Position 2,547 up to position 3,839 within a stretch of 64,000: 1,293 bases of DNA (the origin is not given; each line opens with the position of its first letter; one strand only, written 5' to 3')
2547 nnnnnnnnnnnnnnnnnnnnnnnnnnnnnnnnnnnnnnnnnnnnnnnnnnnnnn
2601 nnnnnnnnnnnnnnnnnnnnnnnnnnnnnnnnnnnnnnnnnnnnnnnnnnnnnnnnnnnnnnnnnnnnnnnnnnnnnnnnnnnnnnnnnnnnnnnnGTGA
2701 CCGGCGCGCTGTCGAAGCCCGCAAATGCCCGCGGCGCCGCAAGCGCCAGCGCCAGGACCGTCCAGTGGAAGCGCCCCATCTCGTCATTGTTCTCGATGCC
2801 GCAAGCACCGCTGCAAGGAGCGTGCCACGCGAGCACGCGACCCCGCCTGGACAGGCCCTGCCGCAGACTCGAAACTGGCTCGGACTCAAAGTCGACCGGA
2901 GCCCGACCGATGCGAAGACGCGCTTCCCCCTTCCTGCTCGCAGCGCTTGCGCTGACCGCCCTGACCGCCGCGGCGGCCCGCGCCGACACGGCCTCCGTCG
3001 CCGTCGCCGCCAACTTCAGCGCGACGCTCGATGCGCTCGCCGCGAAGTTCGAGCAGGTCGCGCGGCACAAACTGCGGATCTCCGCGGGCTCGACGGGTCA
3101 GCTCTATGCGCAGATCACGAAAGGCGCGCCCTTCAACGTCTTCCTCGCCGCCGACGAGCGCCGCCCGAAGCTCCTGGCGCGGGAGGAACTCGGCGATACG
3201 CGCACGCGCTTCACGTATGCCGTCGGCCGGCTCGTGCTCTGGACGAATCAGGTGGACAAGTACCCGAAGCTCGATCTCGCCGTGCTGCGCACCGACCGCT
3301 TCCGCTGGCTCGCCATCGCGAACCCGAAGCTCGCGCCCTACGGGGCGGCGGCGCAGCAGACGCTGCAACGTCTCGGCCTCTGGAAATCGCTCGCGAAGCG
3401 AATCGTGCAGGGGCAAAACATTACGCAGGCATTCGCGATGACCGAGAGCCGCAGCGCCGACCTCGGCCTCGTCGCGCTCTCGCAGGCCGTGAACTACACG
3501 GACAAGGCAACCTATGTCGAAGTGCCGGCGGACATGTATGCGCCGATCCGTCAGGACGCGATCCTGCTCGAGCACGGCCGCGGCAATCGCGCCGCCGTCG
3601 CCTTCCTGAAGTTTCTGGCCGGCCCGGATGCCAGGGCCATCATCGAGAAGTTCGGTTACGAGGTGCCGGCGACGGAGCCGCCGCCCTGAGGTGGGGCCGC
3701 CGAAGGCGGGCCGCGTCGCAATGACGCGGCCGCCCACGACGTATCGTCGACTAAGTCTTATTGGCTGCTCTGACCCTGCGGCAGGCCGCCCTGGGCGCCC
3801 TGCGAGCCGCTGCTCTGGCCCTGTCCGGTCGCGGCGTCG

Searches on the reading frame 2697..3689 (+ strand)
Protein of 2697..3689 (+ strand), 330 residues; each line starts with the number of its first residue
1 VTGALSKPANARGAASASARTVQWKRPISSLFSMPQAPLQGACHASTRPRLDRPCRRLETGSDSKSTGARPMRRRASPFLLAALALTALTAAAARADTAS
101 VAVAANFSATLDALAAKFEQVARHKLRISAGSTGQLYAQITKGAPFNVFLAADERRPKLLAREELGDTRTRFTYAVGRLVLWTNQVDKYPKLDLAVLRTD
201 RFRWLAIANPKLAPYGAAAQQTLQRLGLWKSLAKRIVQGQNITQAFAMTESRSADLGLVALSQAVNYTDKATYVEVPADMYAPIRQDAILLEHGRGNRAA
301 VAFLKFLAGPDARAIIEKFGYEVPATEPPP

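Call 10: search_protein_families(library=pfam, proteins=[window:2697-3689:+])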
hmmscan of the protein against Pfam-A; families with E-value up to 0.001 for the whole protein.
window:2697-3689:+ (330 aa): 2 families
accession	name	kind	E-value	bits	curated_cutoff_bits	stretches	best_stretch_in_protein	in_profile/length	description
PF13531.11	SBP_bac_11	-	2e-54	185.2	25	1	100-322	2-227/227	Bacterial extracellular solute-binding protein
PF01547.30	SBP_bac_1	-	1.1e-11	45.7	26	1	105-313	2-306/307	Bacterial extracellular solute-binding protein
